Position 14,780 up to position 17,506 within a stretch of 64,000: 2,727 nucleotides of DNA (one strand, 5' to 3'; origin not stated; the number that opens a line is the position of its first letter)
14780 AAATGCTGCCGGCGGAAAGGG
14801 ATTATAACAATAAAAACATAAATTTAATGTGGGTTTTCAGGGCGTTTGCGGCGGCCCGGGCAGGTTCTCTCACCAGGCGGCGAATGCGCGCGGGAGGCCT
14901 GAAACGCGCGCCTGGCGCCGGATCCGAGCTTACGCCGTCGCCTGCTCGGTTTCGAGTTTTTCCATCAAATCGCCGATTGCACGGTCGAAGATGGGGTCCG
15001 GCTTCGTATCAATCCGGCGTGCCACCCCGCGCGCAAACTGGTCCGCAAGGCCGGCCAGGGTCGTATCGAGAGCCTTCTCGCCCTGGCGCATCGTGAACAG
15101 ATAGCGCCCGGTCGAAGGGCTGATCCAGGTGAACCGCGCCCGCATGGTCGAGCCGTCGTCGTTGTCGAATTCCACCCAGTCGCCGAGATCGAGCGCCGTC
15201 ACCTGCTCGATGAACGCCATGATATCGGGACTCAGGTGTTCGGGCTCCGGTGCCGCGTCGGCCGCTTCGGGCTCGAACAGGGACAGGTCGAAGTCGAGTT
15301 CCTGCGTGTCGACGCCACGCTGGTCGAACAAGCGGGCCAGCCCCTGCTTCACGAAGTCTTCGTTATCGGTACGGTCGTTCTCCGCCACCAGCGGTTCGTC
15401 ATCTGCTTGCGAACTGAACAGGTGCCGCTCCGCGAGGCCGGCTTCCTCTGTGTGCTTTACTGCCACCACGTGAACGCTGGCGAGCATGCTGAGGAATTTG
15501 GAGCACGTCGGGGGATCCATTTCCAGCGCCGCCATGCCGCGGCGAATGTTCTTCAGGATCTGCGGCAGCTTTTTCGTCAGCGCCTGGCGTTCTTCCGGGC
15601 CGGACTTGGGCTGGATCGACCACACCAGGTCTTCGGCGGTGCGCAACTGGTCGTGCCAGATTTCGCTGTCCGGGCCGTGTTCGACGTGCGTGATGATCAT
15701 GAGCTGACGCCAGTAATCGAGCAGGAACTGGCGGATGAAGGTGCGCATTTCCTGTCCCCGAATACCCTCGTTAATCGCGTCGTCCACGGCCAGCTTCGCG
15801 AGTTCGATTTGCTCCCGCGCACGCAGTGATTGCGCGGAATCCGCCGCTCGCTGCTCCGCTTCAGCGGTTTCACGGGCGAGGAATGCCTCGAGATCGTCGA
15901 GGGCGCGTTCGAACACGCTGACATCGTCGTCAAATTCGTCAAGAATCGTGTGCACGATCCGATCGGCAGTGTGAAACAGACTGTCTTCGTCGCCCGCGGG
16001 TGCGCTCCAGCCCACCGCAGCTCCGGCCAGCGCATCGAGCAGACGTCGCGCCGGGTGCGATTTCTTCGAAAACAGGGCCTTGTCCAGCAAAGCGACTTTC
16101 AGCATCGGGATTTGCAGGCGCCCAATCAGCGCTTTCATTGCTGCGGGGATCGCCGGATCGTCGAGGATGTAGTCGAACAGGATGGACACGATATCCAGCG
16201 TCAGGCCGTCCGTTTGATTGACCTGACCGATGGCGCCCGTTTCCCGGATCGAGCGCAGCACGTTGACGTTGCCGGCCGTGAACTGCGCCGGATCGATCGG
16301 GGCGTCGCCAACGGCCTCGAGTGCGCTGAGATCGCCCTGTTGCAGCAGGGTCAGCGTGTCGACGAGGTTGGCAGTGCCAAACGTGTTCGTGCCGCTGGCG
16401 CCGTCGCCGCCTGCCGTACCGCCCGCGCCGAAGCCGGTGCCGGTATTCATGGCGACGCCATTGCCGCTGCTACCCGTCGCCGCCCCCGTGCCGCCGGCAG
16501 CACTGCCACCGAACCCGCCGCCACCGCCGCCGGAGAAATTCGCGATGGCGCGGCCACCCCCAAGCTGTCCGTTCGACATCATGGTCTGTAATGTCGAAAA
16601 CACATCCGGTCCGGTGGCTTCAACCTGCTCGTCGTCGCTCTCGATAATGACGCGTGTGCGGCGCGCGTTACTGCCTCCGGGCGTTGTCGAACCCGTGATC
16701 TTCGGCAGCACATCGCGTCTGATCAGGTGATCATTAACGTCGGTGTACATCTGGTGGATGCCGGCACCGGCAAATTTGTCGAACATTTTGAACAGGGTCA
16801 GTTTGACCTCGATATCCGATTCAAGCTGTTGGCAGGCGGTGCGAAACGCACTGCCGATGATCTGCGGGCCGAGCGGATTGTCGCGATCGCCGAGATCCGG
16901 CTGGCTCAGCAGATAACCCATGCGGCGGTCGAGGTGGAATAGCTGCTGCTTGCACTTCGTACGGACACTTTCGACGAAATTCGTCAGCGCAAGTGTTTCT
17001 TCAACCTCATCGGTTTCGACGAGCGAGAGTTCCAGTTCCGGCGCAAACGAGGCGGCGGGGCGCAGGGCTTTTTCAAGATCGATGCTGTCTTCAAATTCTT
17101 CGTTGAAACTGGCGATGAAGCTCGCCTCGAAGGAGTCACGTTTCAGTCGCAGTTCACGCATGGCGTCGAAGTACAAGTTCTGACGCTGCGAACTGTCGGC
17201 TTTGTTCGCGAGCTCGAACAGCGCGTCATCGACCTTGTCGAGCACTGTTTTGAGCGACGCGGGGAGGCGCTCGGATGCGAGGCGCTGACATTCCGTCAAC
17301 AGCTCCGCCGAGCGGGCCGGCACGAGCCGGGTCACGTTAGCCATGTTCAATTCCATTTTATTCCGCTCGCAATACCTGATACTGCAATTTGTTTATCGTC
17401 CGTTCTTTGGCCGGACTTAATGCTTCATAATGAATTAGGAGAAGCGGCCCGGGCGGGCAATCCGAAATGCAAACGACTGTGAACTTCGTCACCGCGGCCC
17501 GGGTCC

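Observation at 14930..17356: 808-aa DUF1631-like protein with a ~70-residue Gly-rich low-complexity insert.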

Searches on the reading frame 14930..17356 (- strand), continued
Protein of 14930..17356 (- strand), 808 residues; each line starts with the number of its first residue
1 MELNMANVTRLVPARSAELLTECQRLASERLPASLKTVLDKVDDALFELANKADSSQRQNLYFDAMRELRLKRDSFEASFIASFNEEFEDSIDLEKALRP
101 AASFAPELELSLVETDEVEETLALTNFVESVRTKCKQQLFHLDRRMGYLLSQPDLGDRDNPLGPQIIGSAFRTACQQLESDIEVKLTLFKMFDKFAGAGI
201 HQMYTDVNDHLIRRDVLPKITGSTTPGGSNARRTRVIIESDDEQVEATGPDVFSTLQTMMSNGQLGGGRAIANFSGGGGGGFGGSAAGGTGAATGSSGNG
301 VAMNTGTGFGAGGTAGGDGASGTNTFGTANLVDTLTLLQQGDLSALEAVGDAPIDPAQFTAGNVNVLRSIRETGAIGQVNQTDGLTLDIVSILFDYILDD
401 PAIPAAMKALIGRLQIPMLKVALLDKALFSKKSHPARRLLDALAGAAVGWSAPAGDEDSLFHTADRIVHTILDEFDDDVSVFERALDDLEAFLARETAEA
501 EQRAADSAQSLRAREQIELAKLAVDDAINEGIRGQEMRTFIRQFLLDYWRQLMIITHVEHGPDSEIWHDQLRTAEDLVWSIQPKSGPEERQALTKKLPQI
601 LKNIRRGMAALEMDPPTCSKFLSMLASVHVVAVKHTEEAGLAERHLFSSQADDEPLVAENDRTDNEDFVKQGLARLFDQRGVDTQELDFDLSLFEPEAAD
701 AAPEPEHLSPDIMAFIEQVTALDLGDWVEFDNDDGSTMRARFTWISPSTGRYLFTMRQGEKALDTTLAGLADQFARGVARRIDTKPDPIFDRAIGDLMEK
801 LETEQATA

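Call 70: search_protein_families(library=pfam, alignment_id=A4, max_evalue=0.001)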
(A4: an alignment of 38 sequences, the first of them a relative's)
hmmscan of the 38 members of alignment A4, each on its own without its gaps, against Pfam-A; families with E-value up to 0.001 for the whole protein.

A. member 1, P0123 (1083 aa): 3 families
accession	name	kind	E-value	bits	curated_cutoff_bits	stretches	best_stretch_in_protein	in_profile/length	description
PF07793.16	DUF1631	-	1.3e-195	652.5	33.7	2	34-676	3-645/741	Protein of unknown function (DUF1631)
PF13672.11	PP2C_2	-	9.1e-08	32.3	24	0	879-933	8-64/209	Protein phosphatase 2C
PF07228.17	SpoIIE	-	0.00024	21.6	25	1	773-851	104-191/192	Stage II sporulation protein E (SpoIIE)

B. families by the number of members that match (of 38 scanned): 5 families
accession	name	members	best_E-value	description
PF07793.16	DUF1631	38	1.2e-214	Protein of unknown function (DUF1631)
PF13672.11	PP2C_2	18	1e-15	Protein phosphatase 2C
PF00481.26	PP2C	17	6.7e-13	Protein phosphatase 2C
PF07228.17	SpoIIE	9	6e-05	Stage II sporulation protein E (SpoIIE)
PF05887.16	Trypan_PARP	1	0.00047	Procyclic acidic repetitive protein (PARP)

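Call 72: search_protein_families(library=pfam, proteins=[L036:267-704:-, L021:3371-3700:-, L022:1644-2585:-, L022:1016-1648:-, L022:11134-13623:-, L055:11476-12321:+, L030:2893-4113:+, L043:6183-7754:+], max_evalue=0.001)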
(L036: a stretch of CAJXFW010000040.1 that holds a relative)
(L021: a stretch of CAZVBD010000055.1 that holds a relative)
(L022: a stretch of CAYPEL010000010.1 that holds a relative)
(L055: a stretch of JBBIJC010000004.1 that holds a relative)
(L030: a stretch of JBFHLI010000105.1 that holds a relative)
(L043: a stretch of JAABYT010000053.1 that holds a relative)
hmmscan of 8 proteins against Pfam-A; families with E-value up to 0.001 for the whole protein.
L036:267-704:- (146 aa): 1 family
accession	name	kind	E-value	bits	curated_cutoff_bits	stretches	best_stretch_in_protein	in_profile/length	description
PF13581.12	HATPase_c_2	-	2.1e-24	86.4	27.4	1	21-142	4-127/127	Histidine kinase-like ATPase domain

L021:3371-3700:- (110 aa): 2 families
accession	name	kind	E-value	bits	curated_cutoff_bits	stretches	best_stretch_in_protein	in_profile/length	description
PF01740.26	STAS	-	3.2e-17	62.7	22.6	1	5-104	4-105/106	STAS domain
PF13466.11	STAS_2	-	8.3e-12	45.6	29.2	1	16-93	3-80/80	STAS domain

L022:1644-2585:- (314 aa): 3 families
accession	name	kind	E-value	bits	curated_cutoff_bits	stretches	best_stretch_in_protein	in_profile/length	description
PF02470.25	MlaD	-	1.6e-09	38.3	25.1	1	36-115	2-81/81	MlaD protein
PF04513.17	Baculo_PEP_C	-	4.4e-05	24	38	0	152-217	34-91/140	Baculovirus polyhedron envelope protein, PEP, C terminus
PF07464.16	ApoLp-III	-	0.00011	22.8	36.3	0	183-281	42-140/146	Apolipophorin-III precursor (apoLp-III)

L022:1016-1648:- (211 aa): 1 family
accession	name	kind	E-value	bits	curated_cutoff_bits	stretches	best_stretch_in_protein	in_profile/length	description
PF03886.18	ABC_trans_aux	-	8.2e-13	48.7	26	1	38-194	6-159/161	ABC-type transport auxiliary lipoprotein component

L022:11134-13623:- (830 aa): 6 families
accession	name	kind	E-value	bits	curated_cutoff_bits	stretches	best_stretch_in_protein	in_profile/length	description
PF00563.25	EAL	-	4.8e-67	226.2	31.3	1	571-807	3-236/236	EAL domain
PF00990.26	GGDEF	-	4e-41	140.9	23.8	1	391-548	1-161/161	Diguanylate cyclase, GGDEF domain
PF00989.32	PAS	-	1e-11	45.3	22.6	1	262-377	2-113/113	PAS fold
PF08448.16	PAS_4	-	2.5e-10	41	23.1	1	267-381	1-109/110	PAS fold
PF13426.13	PAS_9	-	1.4e-09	38.6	27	1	272-379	2-103/103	PAS domain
PF13188.13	PAS_8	-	2e-06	27.9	21.8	1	261-316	1-53/65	PAS domain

L055:11476-12321:+ (282 aa): 1 family
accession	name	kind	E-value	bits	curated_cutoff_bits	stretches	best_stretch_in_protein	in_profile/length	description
PF08668.18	HDOD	-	2.7e-09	37.3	22.9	1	42-209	20-191/196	HDOD domain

L030:2893-4113:+ (407 aa): 4 families
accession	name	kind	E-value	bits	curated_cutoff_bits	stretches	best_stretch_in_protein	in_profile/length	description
PF13535.11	ATP-grasp_4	-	3.5e-07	30.4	27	1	145-284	1-152/160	ATP-grasp domain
PF02655.19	ATP-grasp_3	-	3.5e-06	27.6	23.2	1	111-209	3-88/160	ATP-grasp domain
PF02222.28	ATP-grasp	-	9.6e-06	25.8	27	1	117-283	1-162/179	ATP-grasp domain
PF02786.22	CPSase_L_D2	-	0.00019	21.4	19.8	1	111-195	1-94/211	Carbamoyl-phosphate synthase L chain, ATP binding domain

L043:6183-7754:+ (524 aa): 1 family
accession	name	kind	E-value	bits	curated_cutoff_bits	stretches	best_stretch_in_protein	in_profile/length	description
PF15916.11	DUF4743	-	5.5e-33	114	25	1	90-206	2-117/118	Domain of unknown function (DUF4743)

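Call 76: search_protein_families(library=ncbifam, proteins=[L072:7962-10295:+, L060:7896-10178:+, L020:7863-10298:+], max_evalue=0.001)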
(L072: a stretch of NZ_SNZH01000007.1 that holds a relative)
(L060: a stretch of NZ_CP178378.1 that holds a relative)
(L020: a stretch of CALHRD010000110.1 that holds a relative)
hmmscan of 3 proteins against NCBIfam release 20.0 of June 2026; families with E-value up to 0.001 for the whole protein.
L072:7962-10295:+ (778 aa): 1 family
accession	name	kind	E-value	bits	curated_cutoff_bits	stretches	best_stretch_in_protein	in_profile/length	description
NF058594.1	PacR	exception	1.2e-125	420.8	1200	2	274-761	275-751/752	PacR family protein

L060:7896-10178:+ (761 aa): 1 family
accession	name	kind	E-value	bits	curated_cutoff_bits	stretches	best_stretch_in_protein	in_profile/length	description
NF058594.1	PacR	exception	1.1e-75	255.6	1200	2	330-753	361-750/752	PacR family protein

L020:7863-10298:+ (812 aa): 1 family
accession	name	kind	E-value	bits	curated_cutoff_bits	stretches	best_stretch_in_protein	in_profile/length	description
NF058594.1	PacR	exception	1.2e-76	258.8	1200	3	369-581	355-570/752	PacR family protein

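Call 81: fold_search(model_id=the predicted structure, library=pdb)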
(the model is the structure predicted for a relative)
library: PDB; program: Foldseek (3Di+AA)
matches with E <= 10: 315; with E <= 0.001: 0
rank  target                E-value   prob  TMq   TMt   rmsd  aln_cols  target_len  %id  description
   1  7uw5_A                1.2e-01  0.10  0.08  0.08  37.1       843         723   10  EcMscK G924S mutant in a closed conformation (released 2022-11-23)
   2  8tdl_A                5.0e-01  0.21  0.06  0.12  21.9       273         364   12  Cryo-EM structure of the wild-type AtMSL10 in saposin (released 2023-10-18)
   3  6wau_D                5.2e-01  0.98  0.06  0.62   3.5        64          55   16  Complex structure of PHF19 (released 2020-08-26)
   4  6wau_A                5.6e-01  0.97  0.06  0.61   3.6        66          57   17  Complex structure of PHF19 (released 2020-08-26)
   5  4ckg_B                5.6e-01  0.13  0.07  0.14  38.3       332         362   15  Helical reconstruction of ACAP1(BAR-PH domain) decorated membrane tubules by cryo-electron microscopy (released 2014-10-15)
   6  6wau_B                8.6e-01  0.96  0.06  0.62   3.5        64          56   16  Complex structure of PHF19 (released 2020-08-26)
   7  8h43_A                8.6e-01  0.93  0.06  0.58   4.4        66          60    9  Crystal structure of PHF1 Tudor domain in complex with hit 1 (released 2023-10-18)
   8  9f12_H                8.6e-01  0.20  0.06  0.09  29.9       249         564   10  CryoEM structure of the F plasmid relaxosome with oriT DNA ss-27_-3ds-2_+143 and TraI its TE mode, derived from ss-27_ (released 2025-06-04)
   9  2e5q_MODEL_1_A        9.4e-01  0.92  0.06  0.58   4.7        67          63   15  Solution structure of the TUDOR domain of PHD finger protein 19, isoform b [Homo sapiens] (released 2007-06-26)
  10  6wau_C                1.0e+00  0.94  0.06  0.62   3.5        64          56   16  Complex structure of PHF19 (released 2020-08-26)
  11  6wav_C                1.0e+00  0.91  0.06  0.58   4.4        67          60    9  Crystal structure of PHF1 in complex with H3K36me3 substitution (released 2020-08-26)
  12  6wat_FC               1.0e+00  0.87  0.06  0.55   5.5        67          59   10  complex structure of PHF1 (released 2020-08-26)
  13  2hqe_A                1.0e+00  0.35  0.05  0.17  12.0       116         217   12  Crystal structure of human P100 Tudor domain: Large fragment (released 2007-07-03)
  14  9f0z_H                1.0e+00  0.12  0.06  0.09  27.9       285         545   11  CryoEM structure of the F plasmid relaxosome with truncated TraI1-863 in its TE mode, derived from the ss-27_+8ds+9_+1 (released 2025-06-04)
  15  5lug_C                1.1e+00  0.94  0.06  0.22   3.3        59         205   14  Crystal structure of human Spindlin-2B protein in complex with ART(M3L)QTA(2MR)KS peptide (released 2017-09-20)
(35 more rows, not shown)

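Call 86: list_cluster_members(proteins=[P0001])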
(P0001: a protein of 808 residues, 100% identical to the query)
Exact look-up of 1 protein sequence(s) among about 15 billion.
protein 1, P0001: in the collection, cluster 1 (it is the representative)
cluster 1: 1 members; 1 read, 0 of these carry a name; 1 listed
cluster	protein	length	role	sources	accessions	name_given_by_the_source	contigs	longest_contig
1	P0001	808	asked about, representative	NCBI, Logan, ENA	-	-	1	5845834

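Call 89: find_encoding_contigs(protein=P0017, flank=6000, max_places=1)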
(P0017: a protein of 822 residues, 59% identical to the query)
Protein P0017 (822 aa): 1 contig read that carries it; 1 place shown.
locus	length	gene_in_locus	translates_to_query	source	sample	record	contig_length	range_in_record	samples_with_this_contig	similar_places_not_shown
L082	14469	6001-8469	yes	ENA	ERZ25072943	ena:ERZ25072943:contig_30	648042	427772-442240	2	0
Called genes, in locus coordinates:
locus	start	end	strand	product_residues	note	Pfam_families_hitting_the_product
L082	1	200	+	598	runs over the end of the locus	PF13519:VWA_2, PF13432:TPR_16 (faint), PF12895:ANAPC3 (faint), PF00515:TPR_1 (weak), PF07719:TPR_2 (weak)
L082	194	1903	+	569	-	PF13584:BatD, PF25607:DUF7939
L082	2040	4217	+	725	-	PF00072:Response_reg, PF00989:PAS, PF08447:PAS_3, PF13426:PAS_9 (weak), PF00990:GGDEF, PF00563:EAL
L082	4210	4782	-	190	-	PF12804:NTP_transf_3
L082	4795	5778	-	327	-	PF02625:XdhC_CoxI, PF13478:XdhC_C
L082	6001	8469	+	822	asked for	PF07793:DUF1631, PF26671:DUF1631_2nd, PF26672:DUF1631_3rd, PF26670:DUF1631_C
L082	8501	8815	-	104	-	-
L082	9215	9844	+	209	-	-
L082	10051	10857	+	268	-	PF00005:ABC_tran, PF13304:AAA_21 (faint)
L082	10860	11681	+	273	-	PF02405:MlaE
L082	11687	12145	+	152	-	PF02470:MlaD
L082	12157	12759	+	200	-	PF05494:MlaC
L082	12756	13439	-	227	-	PF05494:MlaC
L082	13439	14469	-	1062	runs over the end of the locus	PF00133:tRNA-synt_1, PF09334:tRNA-synt_1g, PF08264:Anticodon_1, PF19302:DUF5915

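Call 90: find_encoding_contigs(protein=P0020, flank=6000, max_places=1)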
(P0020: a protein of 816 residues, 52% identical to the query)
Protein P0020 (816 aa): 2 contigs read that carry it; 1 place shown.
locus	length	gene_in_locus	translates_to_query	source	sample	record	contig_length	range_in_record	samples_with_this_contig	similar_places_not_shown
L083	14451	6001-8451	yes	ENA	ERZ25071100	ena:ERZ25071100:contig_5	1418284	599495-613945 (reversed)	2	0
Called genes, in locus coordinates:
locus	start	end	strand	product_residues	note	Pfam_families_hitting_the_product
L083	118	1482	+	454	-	PF01565:FAD_binding_4, PF08031:BBE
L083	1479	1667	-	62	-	PF05199:GMC_oxred_C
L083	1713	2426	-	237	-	PF00732:GMC_oxred_N (weak)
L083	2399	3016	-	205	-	PF00732:GMC_oxred_N (faint)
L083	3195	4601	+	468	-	PF08811:DUF1800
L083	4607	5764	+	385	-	PF07394:DUF1501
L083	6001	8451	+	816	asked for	PF07793:DUF1631, PF26671:DUF1631_2nd, PF26672:DUF1631_3rd, PF26670:DUF1631_C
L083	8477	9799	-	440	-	PF07044:DUF1329, PF17131:TP_0789-like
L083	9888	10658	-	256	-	-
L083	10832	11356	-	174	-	PF04752:ChaC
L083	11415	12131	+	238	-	PF03009:GDPD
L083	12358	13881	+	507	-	PF00370:FGGY_N, PF02782:FGGY_C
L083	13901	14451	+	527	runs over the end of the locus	PF00890:FAD_binding_2 (faint), PF01266:DAO, PF12831:FAD_oxidored (faint), PF16901:DAO_C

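Call 91: find_encoding_contigs(protein=P0099, flank=6000, max_places=1)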
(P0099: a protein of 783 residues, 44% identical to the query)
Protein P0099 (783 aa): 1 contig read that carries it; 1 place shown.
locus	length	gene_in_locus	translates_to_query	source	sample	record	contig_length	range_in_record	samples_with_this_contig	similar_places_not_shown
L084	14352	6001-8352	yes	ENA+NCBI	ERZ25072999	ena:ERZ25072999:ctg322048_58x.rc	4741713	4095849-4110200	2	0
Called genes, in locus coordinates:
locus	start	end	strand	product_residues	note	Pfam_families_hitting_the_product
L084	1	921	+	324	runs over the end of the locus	PF01882:DUF58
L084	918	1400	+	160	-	PF14316:DUF4381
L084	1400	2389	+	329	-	PF00092:VWA, PF13519:VWA_2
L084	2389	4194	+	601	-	PF13519:VWA_2, PF13432:TPR_16 (weak), PF00515:TPR_1, PF07719:TPR_2 (weak)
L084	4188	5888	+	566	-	PF13584:BatD, PF25607:DUF7939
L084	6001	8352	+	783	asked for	PF07793:DUF1631, PF26671:DUF1631_2nd, PF26672:DUF1631_3rd, PF26670:DUF1631_C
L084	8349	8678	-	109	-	-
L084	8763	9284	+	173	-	PF12728:HTH_17, PF00072:Response_reg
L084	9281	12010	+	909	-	PF00672:HAMP, PF08447:PAS_3, PF00989:PAS, PF08448:PAS_4, PF13426:PAS_9, PF08447:PAS_3, PF00512:HisKA, PF02518:HATPase_c, +1 more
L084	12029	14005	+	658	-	PF00989:PAS, PF08448:PAS_4 (faint), PF13426:PAS_9 (weak), PF08447:PAS_3, PF00512:HisKA, PF02518:HATPase_c, PF00072:Response_reg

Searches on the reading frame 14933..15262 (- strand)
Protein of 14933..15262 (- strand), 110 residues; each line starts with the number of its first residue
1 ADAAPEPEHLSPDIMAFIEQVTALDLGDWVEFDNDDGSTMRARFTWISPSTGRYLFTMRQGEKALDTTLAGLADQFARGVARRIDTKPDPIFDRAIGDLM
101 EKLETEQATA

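Call 43: search_solved_structures(query=A2, max_evalue=10)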
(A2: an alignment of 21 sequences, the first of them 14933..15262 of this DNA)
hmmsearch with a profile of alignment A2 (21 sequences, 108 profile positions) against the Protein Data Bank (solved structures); distinct sequences matched with E-value up to 10: 1.
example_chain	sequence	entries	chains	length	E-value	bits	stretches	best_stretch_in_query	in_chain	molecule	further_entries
6veh_A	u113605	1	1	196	0.74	13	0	93-106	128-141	HEAT repeat domain-containing protein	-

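Call 44: search_protein_families(library=pfam, alignment_id=A2, max_evalue=10)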
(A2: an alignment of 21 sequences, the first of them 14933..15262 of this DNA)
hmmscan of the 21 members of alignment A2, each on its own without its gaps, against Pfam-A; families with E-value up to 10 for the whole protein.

A. member 1, window:14933-15262:- (110 aa): 1 family
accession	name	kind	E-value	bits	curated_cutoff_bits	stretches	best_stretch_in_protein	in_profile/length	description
PF07793.16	DUF1631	-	2.5e-24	86.2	33.7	1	6-103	646-741/741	Protein of unknown function (DUF1631)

B. families by the number of members that match (of 21 scanned): 11 families
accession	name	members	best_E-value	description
PF07793.16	DUF1631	21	6.4e-38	Protein of unknown function (DUF1631)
PF05528.17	Acc5b_avian_CoV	1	0.001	Accessory protein 5b, avian coronavirus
PF01756.24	ACOX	1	0.026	Acyl-CoA oxidase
PF14011.11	ESX-1_EspG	1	0.037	EspG family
PF14823.11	Sirohm_synth_C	1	0.037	Sirohaem biosynthesis protein C-terminal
PF16521.10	Myosin-VI_CBD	1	0.042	Myosin VI cargo binding domain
PF18237.6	Tk-SP_N-pro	1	0.06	Tk-SP N-propeptide domain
PF02909.22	TetR_C_1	1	0.1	Tetracyclin repressor-like, C-terminal domain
PF16072.10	DUF4813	1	0.15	Domain of unknown function (DUF4813)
PF13700.11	DUF4158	1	0.2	Domain of unknown function (DUF4158)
PF08408.16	DNA_pol_B_3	1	0.24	DNA polymerase family B viral insert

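Call 63: predict_structure(alignment_id=A3)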
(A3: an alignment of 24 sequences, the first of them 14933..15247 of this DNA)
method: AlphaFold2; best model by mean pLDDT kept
length: 105 residues; sequences in the alignment: 24
mean_pLDDT: 81.2   pTM: 0.64
mean pLDDT of the five models: 81.2, 80.1, 79.8, 79.1, 78.3
residues with pLDDT >= 90: 42; 70-90: 38; 50-70: 22; < 50: 3
segments of 3 or more residues with pLDDT < 50: none
pLDDT, mean of each block of 10 residues (from residue 1): 60 89 91 91 90 90 92 89 60 72 56
secondary structure, 60 per line:
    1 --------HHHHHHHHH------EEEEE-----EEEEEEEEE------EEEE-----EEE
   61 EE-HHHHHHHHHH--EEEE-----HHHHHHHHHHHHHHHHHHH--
elements in order: H9-17 E24-28 E34-42 E49-52 E58-62 H64-73 E76-79 H85-103
